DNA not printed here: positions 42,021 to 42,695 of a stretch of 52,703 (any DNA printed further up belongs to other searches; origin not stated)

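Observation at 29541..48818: About 20-kb glycan-modification island including a phage-encoded ADP-heptose pathway, a B12-radical-SAM enzyme and GT9-methyltransferase fusion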

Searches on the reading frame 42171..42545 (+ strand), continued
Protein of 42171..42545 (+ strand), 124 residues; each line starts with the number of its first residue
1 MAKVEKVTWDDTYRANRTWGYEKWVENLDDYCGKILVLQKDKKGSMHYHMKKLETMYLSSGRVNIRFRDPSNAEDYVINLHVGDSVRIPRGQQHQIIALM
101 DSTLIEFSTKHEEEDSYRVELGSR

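Call 64: fold_search(model_id=the predicted structure, library=pdb)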
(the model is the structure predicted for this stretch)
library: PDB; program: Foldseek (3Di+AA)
matches with E <= 10: 1936; with E <= 0.001: 708
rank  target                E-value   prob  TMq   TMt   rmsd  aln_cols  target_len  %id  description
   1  5vg3_A                2.7e-08  1.00  0.79  0.28   2.8       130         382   17  Structure of Oxalate Decarboxylase from Bacillus subtilis at pH 4.6 (released 2017-10-18)
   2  6tzp                  3.7e-08  1.00  0.81  0.29   2.5       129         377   16  W96F Oxalate Decarboxylase (B. subtilis) (released 2021-02-17)
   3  1j58                  3.9e-08  1.00  0.82  0.29   2.5       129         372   17  Crystal Structure of Oxalate Decarboxylase (released 2002-07-03)
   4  5vg3_B                3.9e-08  1.00  0.82  0.29   2.5       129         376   17  Structure of Oxalate Decarboxylase from Bacillus subtilis at pH 4.6 (released 2017-10-18)
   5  6ufi                  3.9e-08  1.00  0.81  0.29   2.6       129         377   17  W96Y Oxalate Decarboxylase (Bacillus subtilis) (released 2020-09-30)
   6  2v09                  4.1e-08  1.00  0.79  0.28   2.8       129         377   16  SENS161-164DSSN mutant of Bacillus subtilis Oxalate Decarboxylase OxdC (released 2007-10-30)
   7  5hi0                  6.0e-08  1.00  0.79  0.28   2.7       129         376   18  The Substrate Binding Mode and Chemical Basis of a Reaction Specificity Switch in Oxalate Decarboxylase (released 2016-04-06)
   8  2uy8                  6.3e-08  1.00  0.82  0.29   2.5       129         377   17  R92A mutant of Bacillus subtilis Oxalate Decarboxylase OxdC (released 2007-08-21)
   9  4met_A                7.4e-08  1.00  0.80  0.29   2.7       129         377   17  Assigning the EPR Fine Structure Parameters of the Mn(II) Centers in Bacillus subtilis Oxalate Decarboxylase by Site-D (released 2014-03-05)
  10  3s0m                  7.4e-08  1.00  0.80  0.28   2.7       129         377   16  A Structural Element that Modulates Proton-Coupled Electron Transfer in Oxalate Decarboxylase (released 2012-04-25)
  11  2uyb                  7.8e-08  1.00  0.78  0.28   2.9       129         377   17  S161A mutant of Bacillus subtilis Oxalate Decarboxylase OxdC (released 2007-08-21)
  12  2uya                  9.6e-08  1.00  0.80  0.29   2.7       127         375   16  DEL162-163 mutant of Bacillus subtilis Oxalate Decarboxylase OxdC (released 2007-08-21)
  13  2uy9                  9.6e-08  1.00  0.78  0.28   2.9       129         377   16  E162A mutant of Bacillus subtilis Oxalate Decarboxylase OxdC (released 2007-08-21)
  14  4yrd_B                1.3e-07  1.00  0.77  0.30   2.3       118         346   21  Crystal structure of CapF with inhibitor 3-isopropenyl-tropolone (released 2015-10-21)
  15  6l9i_A                1.4e-07  1.00  0.79  0.31   2.8       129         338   16  Crystal Structure of Lactobacillus farciminis Oxalate Decarboxylase Formate Complex (released 2021-01-20)
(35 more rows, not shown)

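Call 67: search_dna_similar(query=window:42171-42545:+, collection=phages, mode=protein, max_rows=60, max_evalue=0.00001)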
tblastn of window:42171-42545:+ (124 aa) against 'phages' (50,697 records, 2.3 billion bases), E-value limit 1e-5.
Records with a match: 35; places in all: 35; records where one place covers at least 80% of the query: 35.
Best place of each record, by identity: <60% 35.
By first word of the organism name: Synechococcus 23; Prochlorococcus 6; Marine 5; Cyanophage 1.
By host as written in the record: Synechococcus sp. 9; - 6; Synechococcus sp. WH8102 3; Synechococcus sp. WH8109 3; Synechococcus sp. WH8017 2; Synechococcus str. WH8109 2; Synechococcus sp. WH7803 2; Prochlorococcus sp. MIT9515 2; and 4 more.
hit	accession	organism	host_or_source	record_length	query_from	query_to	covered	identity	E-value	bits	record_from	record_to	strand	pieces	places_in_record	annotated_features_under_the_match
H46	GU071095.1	Synechococcus phage S-SM2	Synechococcus sp. WH8017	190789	17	122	85%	49.5%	1e-25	105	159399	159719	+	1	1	putative nucleotidyltransferase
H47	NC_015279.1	Synechococcus phage S-SM2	Synechococcus sp. WH8017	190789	17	122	85%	49.5%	1e-25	105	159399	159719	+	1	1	cysteine dioxygenase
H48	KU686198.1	Synechococcus phage S-CAM3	Synechococcus sp.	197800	17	122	85%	49.1%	9e-23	97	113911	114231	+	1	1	glucose-1-phosphate adenylyltransferase related protein | ADP-L-glycero-D-manno-heptose-6-epimerase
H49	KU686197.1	Synechococcus phage S-CAM3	Synechococcus sp.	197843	17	122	85%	49.1%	9e-23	97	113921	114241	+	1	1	glucose-1-phosphate adenylyltransferase related protein | ADP-L-glycero-D-manno-heptose-6-epimerase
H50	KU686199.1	Synechococcus phage S-CAM3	Synechococcus sp.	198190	17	122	85%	49.1%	9e-23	97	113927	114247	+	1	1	glucose-1-phosphate adenylyltransferase related protein | ADP-L-glycero-D-manno-heptose-6-epimerase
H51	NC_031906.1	Synechococcus phage S-CAM3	Synechococcus sp.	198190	17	122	85%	49.1%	9e-23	97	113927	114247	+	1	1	cysteine dioxygenase | nucleotide-sugar epimerase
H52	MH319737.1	Marine virus AG-345-E08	single cell amplified by WGA-X; seawater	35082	10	122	91%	45.6%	1e-24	102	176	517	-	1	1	record has no annotation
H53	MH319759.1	Marine virus AG-345-O18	single cell amplified by WGA-X; seawater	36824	17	122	85%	46.7%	7e-24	100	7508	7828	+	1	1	record has no annotation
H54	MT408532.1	Synechococcus phage SynMITS9220M01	Synechococcus sp. MIT S9220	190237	17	119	83%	48.1%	1e-24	102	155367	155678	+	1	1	putative nucleotidyltransferase | nucleotidyltransferase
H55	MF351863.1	Synechococcus phage Bellamy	Synechococcus str. WH8109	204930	17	119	83%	47.2%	3e-23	99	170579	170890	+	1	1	216: hypothetical protein | 217: nucleotidyl transferase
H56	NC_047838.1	Synechococcus phage Bellamy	Synechococcus str. WH8109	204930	17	119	83%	47.2%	3e-23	99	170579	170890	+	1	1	216: cysteine dioxygenase | 217: nucleotidyl transferase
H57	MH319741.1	Marine virus AG-345-E15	single cell amplified by WGA-X; seawater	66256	16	122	86%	45.4%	6e-24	100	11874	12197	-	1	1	record has no annotation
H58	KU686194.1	Synechococcus phage S-CAM1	Synechococcus sp.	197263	17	122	85%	45.4%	7e-21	92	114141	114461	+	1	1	putative nucleotidyltransferase | ADP-L-glycero-D-manno-heptose-6-epimerase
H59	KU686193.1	Synechococcus phage S-CAM1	Synechococcus sp.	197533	17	122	85%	45.4%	7e-21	92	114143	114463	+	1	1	putative nucleotidyltransferase | ADP-L-glycero-D-manno-heptose-6-epimerase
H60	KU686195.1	Synechococcus phage S-CAM1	Synechococcus sp.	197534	17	122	85%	45.4%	7e-21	92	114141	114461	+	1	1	putative nucleotidyltransferase | ADP-L-glycero-D-manno-heptose-6-epimerase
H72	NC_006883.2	Prochlorococcus phage P-SSM2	Prochlorococcus sp. NATL1A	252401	17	122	85%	43.9%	5e-22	95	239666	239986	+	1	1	cysteine dioxygenase | nucleotide-sugar epimerase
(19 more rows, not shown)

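Call 83: get_annotated_region(hit=H72, flank=9000)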
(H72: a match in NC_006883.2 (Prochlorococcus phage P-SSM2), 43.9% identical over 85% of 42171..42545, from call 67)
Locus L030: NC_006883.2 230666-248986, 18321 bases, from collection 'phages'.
description: Prochlorococcus phage P-SSM2, complete genome.
organism: Prochlorococcus phage P-SSM2 (NCBI taxid 268746)
taxonomy: Viruses; Duplodnaviria; Heunggongvirae; Uroviricota; Caudoviricetes; Kyanoviridae; Salacisavirus; Salacisavirus pssm2
host: Prochlorococcus sp. NATL1A; source: -; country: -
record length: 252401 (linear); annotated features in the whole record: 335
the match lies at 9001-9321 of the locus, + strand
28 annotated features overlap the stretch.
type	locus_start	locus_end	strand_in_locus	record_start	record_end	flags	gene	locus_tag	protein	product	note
CDS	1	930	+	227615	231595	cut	-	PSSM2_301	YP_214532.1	tail fiber protein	T4-GC: 296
CDS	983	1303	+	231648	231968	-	-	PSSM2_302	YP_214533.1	hypothetical protein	T4-GC: 297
CDS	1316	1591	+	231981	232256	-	-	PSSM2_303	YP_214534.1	hypothetical protein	T4-GC: 298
CDS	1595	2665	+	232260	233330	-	-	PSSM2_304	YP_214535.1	hypothetical protein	T4-GC: 299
CDS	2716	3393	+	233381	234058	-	-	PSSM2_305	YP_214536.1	hypothetical protein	T4-GC: 300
CDS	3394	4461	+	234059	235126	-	-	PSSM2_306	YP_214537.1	hypothetical protein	T4-GC: 301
CDS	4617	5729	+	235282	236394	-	-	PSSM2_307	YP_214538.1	hypothetical protein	T4-GC: 302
CDS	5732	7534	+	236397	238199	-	-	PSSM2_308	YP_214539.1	Nol-like carbamoyltransferase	T4-GC: 303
CDS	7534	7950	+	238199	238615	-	-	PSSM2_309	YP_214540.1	bifunctional heptose 7-phosphate kinase/heptose 1-phosphate adenyltransferase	T4-GC: 304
CDS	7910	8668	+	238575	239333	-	-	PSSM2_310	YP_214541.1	putative carbohydrate kinase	T4-GC: 305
CDS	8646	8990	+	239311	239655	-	-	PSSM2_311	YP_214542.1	phosphoheptose isomerase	T4-GC: 306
CDS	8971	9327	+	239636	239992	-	-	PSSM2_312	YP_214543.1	cysteine dioxygenase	T4-GC: 307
CDS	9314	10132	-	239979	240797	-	-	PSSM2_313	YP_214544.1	nucleotide-sugar epimerase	T4-GC: 308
CDS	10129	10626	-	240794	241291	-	-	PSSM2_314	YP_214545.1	2OG-Fe(II) oxygenase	T4-GC: 155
CDS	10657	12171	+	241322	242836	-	-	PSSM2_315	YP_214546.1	tail fiber protein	T4-GC: 310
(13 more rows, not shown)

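Call 91: find_related_loci(query=A3, collection=genome_contigs, flank=8000)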
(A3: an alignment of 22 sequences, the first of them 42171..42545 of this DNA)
Query A3 (124 aa) in genome_contigs; peptide patterns used: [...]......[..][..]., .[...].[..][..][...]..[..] (x = any residue, [..] = any of these).
271 stretches matched a pattern; 234 encode a relative of the query (tblastn E <= 1e-3); the best 80 are kept; 80 distinct loci.
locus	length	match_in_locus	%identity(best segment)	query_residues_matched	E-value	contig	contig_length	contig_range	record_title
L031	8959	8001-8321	49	17-122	1e-29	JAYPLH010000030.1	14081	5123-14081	MAG: Candidatus Neomarinimicrobiota bacterium isolate 139575_S176_metabat_bins_2.tsv.144_sub NODE_4143_length_14081_cov_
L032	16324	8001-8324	51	14-122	3e-29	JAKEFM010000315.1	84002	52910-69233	MAG: Planctomycetota bacterium isolate PMV_2_maxbin.002 PMV_2_maxbin.002.k101_2953773, whole genome shotgun sequence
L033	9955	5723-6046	51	14-122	3e-29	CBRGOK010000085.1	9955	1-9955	MAG TPA_asm: uncultured bacterium isolate SRR11839388_metabat2_24 genome assembly, contig: ERZ27397410.10762, whole geno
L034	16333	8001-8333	50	14-122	2e-28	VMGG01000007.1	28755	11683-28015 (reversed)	MAG: Parcubacteria group bacterium Gr01-1014_2 G01um10142_scaffold_628, whole genome shotgun sequence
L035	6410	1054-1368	46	17-122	2e-27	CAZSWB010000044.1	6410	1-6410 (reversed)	MAG TPA_asm: uncultured Candidatus Saccharibacteria bacterium isolate SRP319275_co1_141 genome assembly, contig: NODE_17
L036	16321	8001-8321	47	17-122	1e-27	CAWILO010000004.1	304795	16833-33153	MAG: uncultured delta proteobacterium isolate MFD03346.bin.1.66 genome assembly, contig: contig_14124, whole genome shot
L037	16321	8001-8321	45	17-122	2e-27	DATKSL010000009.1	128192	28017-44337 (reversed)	MAG TPA_asm: Candidatus Binataceae bacterium isolate SMAG_U14053 k141_636913, whole genome shotgun sequence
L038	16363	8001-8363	40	1-122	2e-27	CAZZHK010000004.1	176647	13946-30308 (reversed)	MAG TPA_asm: uncultured Planctomycetales bacterium isolate SRP092902_co1_587 genome assembly, contig: NODE_26_length_176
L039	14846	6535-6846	46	17-119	4e-27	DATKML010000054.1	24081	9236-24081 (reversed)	MAG TPA_asm: Candidatus Binataceae bacterium isolate SMAG_U14710 k141_4953241, whole genome shotgun sequence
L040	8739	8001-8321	49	17-122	5e-27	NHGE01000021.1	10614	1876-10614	MAG: Euryarchaeota archaeon TMED129 2418, whole genome shotgun sequence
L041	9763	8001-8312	49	17-119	3e-27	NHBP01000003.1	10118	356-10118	MAG: Planctomycetaceae bacterium TMED10 MHASMcontig_806807, whole genome shotgun sequence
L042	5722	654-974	48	17-122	5e-27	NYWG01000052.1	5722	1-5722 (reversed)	MAG: Verrucomicrobiales bacterium isolate CPC23 54858, whole genome shotgun sequence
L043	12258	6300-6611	49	17-119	3e-27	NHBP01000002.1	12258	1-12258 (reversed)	MAG: Planctomycetaceae bacterium TMED10 MHASMcontig_578696, whole genome shotgun sequence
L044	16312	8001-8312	49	17-119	7e-27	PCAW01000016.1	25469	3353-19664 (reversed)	MAG: Methanobacteriota archaeon isolate NP128 9672, whole genome shotgun sequence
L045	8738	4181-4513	41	11-122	7e-27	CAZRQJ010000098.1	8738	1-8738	MAG TPA_asm: uncultured Planctomycetia bacterium isolate SRP257756_co1_248 genome assembly, contig: NODE_7393_length_873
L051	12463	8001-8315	44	17-122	6e-26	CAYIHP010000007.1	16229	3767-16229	MAG TPA_asm: uncultured Candidatus Saccharibacteria bacterium isolate ERP119705_co21_154 genome assembly, contig: NODE_4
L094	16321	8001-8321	43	17-122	2e-24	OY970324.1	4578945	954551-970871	MAG: uncultured delta proteobacterium isolate MFD05502.bin.1.132 genome assembly, chromosome: 1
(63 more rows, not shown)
